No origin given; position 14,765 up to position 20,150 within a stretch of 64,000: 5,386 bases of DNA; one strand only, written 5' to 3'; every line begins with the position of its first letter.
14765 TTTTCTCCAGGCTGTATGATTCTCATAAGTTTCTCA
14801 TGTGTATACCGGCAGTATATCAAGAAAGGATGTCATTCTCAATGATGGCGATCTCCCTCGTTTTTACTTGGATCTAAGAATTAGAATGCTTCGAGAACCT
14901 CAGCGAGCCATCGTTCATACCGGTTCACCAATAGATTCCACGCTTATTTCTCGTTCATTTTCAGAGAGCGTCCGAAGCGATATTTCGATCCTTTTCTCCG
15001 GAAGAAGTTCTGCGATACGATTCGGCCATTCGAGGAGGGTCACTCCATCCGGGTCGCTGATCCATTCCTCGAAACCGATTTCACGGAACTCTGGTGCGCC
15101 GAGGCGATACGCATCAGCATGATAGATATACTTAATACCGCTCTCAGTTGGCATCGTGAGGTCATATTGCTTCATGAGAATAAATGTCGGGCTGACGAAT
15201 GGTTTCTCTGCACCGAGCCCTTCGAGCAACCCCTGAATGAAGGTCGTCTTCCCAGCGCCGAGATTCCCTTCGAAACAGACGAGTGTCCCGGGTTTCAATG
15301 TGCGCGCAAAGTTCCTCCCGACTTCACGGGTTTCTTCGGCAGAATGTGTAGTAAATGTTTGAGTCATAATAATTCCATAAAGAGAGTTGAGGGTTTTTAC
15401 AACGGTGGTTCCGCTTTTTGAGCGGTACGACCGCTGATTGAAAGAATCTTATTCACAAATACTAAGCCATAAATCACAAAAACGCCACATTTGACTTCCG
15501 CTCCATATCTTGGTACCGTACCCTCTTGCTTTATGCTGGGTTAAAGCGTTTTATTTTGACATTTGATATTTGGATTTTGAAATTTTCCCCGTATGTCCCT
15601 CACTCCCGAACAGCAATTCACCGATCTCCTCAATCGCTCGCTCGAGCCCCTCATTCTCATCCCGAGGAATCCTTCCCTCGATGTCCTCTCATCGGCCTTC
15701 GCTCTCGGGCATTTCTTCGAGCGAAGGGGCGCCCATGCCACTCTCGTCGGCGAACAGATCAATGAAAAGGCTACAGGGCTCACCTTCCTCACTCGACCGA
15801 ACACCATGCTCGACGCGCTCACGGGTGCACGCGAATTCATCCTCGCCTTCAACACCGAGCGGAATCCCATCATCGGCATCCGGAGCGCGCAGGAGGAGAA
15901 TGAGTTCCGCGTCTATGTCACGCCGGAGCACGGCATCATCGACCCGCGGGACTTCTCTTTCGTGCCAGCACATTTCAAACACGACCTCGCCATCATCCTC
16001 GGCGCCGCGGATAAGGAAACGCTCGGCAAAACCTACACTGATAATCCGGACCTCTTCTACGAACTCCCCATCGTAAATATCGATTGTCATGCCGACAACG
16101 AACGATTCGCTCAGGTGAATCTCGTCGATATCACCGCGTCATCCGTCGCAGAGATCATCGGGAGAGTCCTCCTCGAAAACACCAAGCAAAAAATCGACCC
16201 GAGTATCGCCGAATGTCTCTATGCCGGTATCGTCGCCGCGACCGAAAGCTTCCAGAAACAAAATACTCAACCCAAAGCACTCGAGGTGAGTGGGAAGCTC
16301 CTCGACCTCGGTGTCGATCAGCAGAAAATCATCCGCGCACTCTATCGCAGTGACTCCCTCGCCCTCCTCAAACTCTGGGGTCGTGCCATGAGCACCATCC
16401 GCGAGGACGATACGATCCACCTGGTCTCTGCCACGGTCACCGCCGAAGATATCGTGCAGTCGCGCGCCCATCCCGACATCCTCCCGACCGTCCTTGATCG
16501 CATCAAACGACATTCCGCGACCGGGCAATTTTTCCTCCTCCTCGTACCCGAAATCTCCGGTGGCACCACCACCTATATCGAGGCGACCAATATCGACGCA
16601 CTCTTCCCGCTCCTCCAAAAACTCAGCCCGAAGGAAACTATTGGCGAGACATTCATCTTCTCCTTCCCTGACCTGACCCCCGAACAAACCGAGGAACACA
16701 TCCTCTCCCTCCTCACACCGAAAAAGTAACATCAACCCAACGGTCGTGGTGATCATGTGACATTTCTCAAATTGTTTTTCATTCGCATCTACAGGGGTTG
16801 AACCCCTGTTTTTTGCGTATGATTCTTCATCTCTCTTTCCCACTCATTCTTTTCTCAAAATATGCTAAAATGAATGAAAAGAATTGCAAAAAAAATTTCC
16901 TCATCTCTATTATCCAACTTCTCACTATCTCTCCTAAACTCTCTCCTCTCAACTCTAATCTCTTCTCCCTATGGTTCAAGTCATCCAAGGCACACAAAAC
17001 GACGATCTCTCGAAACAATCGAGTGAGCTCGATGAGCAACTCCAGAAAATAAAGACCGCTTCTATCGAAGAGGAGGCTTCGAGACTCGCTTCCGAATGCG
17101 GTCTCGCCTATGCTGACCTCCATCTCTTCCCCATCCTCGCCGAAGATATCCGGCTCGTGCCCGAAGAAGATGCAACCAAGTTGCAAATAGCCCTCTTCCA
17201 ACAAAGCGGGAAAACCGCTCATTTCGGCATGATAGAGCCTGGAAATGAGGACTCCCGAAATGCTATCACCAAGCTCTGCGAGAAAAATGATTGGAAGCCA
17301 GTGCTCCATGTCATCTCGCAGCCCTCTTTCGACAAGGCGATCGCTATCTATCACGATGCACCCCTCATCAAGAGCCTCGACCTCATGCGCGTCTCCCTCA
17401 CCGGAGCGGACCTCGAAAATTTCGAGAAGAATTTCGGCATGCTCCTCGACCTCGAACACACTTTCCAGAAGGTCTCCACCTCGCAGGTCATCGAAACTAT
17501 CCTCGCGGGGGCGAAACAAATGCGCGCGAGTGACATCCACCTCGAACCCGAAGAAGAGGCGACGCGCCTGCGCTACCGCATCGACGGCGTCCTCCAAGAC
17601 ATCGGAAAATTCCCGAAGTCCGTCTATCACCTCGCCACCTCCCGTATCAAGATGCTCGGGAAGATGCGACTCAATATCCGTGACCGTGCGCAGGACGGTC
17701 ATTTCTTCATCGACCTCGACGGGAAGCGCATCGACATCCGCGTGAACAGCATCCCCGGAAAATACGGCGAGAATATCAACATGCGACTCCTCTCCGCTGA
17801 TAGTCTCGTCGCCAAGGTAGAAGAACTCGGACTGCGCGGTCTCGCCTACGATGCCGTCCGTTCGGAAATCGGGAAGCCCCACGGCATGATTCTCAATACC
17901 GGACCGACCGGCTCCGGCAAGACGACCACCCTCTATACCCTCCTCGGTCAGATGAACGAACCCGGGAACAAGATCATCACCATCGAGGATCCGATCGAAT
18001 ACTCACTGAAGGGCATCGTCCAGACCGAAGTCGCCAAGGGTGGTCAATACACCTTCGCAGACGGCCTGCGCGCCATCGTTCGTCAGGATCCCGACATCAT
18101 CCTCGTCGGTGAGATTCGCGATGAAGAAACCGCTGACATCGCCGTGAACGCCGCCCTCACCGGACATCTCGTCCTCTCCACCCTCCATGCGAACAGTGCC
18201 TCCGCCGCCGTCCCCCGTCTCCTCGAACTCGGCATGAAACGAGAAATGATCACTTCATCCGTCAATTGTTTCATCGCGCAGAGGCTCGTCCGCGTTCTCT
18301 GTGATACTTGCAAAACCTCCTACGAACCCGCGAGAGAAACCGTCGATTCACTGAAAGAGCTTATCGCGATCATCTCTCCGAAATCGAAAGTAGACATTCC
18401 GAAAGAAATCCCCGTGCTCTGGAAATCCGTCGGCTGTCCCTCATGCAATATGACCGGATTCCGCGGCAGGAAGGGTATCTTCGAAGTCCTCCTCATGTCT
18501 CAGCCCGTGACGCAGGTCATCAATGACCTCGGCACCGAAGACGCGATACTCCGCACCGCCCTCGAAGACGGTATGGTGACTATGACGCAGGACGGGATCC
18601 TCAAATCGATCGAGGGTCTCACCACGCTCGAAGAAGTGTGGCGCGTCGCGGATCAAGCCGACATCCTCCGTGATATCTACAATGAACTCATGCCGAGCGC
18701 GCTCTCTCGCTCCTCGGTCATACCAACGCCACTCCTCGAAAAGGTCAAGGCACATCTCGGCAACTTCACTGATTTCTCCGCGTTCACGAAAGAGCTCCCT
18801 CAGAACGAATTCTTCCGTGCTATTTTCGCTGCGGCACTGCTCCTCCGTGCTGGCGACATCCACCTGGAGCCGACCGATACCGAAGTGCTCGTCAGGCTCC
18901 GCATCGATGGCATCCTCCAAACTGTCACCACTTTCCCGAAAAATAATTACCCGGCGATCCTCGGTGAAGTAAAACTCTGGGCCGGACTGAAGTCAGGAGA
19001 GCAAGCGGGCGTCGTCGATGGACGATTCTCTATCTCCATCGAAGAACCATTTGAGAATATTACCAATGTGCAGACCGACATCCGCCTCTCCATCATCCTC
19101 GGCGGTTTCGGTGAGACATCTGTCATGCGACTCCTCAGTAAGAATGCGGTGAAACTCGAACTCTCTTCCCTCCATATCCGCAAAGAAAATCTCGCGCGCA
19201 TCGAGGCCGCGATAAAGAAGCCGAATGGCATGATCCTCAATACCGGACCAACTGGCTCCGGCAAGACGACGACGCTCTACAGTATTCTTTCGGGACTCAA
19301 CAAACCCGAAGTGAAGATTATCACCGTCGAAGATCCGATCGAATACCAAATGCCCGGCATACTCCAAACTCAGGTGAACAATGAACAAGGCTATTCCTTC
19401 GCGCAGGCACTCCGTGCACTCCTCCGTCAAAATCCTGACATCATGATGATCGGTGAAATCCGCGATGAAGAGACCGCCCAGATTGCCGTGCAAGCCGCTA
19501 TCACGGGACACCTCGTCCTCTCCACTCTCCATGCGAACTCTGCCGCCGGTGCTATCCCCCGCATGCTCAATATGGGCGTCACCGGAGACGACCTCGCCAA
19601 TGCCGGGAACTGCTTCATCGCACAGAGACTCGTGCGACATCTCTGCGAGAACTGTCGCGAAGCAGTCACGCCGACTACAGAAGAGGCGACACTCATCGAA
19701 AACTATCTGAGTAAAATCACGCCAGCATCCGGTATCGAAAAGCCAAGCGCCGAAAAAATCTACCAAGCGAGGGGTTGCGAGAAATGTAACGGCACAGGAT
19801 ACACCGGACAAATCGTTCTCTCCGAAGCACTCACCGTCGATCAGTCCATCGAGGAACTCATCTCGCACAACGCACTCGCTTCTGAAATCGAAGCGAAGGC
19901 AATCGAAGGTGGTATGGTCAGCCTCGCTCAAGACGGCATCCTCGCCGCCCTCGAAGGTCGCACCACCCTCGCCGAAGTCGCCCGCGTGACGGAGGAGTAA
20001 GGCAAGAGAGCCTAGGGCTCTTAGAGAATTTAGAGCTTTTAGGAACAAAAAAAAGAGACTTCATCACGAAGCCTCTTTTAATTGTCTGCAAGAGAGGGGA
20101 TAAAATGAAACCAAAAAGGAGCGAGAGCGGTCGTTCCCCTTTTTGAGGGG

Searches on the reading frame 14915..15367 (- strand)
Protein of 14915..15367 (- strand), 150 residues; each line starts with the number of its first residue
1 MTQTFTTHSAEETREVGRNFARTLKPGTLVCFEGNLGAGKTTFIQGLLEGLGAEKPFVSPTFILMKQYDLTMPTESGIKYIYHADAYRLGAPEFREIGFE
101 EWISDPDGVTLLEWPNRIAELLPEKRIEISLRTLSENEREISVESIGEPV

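Call 12: search_protein_families(library=pfam, proteins=[window:14915-15367:-])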
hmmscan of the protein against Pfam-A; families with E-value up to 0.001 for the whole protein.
window:14915-15367:- (150 aa): 1 family
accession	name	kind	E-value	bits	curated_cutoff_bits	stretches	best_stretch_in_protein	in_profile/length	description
PF02367.23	TsaE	-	2.4e-36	124.9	26.6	1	8-141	2-128/128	Threonylcarbamoyl adenosine biosynthesis protein TsaE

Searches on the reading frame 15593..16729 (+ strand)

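Call 12: search_protein_families(library=pfam, proteins=[window:15593-16729:+])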
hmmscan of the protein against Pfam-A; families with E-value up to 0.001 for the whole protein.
window:15593-16729:+ (378 aa): 1 family
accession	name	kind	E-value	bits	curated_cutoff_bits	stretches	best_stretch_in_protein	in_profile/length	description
PF01368.27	DHH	-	1e-05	26.2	28.1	1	25-213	8-125/125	DHH family, N-terminal domain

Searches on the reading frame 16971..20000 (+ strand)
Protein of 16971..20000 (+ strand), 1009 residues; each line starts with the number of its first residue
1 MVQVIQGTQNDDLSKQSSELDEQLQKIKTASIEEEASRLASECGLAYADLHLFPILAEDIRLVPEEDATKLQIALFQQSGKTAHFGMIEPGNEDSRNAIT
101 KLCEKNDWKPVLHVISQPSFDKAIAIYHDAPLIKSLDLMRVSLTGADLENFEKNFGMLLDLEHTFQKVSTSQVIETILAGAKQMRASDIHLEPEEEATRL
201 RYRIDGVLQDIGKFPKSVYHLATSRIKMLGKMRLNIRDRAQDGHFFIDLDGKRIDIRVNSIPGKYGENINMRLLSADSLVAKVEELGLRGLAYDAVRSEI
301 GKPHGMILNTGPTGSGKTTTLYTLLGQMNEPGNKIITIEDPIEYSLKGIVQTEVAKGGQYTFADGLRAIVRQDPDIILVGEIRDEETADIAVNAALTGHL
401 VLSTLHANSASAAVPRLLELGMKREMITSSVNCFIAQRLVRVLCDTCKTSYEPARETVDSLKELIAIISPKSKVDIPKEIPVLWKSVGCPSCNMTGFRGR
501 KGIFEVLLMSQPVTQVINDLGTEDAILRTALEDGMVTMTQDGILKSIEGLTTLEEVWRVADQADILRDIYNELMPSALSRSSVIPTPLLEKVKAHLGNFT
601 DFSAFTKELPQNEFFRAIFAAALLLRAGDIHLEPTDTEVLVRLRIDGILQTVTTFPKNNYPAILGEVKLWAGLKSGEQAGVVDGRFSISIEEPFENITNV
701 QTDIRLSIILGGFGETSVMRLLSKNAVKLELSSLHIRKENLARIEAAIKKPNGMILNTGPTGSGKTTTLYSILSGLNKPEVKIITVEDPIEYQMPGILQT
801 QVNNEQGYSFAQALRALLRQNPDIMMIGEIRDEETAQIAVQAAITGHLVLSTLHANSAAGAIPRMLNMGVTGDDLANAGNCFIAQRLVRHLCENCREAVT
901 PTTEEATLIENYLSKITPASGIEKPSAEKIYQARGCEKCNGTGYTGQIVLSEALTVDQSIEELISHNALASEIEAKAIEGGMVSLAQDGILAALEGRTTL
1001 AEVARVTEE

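Call 12: search_protein_families(library=pfam, proteins=[window:16971-20000:+])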
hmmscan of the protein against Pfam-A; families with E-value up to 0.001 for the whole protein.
window:16971-20000:+ (1009 aa): 17 families
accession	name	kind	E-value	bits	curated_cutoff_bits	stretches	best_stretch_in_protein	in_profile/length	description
PF00437.27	T2SSE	-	2e-217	721.5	24.9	2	171-558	9-370/370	Type II/IV secretion system protein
PF25199.1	nSTAND_NTPase5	-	3.8e-08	33.7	34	0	738-793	26-83/145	Novel STAND NTPase 5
PF13401.12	AAA_22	-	2.1e-07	31.7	27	0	304-349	5-50/130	AAA domain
PF20720.3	nSTAND3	-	1.1e-06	28.9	27.2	0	302-341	15-54/155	Novel STAND NTPase 3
PF00005.33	ABC_tran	-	2e-06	28.9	25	0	310-344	17-51/137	ABC transporter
PF13604.12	AAA_30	-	3.3e-06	27.4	27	0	294-336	8-50/191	AAA domain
PF05157.20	MshEN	-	9.1e-06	26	23.1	1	44-124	2-80/90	MshEN domain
PF13191.12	AAA_16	-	1.3e-05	26.3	32.6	0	737-789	5-52/167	AAA ATPase domain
PF12775.13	AAA_7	-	1.5e-05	25.1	25.8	0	752-786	33-67/181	P-loop containing dynein motor region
PF00004.35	AAA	-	3.4e-05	24.7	21.2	0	756-830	2-66/131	ATPase family associated with various cellular activities (AAA)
PF04851.21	ResIII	-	3.6e-05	24.2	22.5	0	738-786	9-59/164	Type III restriction enzyme, res subunit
PF16796.11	Microtub_bd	-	6.3e-05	23.4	27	0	735-777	74-111/155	Microtubule binding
PF02492.25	cobW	-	8e-05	22.7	20.7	0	310-338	6-33/180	CobW/HypB/UreG, nucleotide-binding domain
PF13555.12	AAA_29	-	8e-05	22.7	27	0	302-321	20-39/61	P-loop containing region of AAA domain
PF13173.12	AAA_14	-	9.5e-05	22.9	27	0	754-844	4-85/129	AAA domain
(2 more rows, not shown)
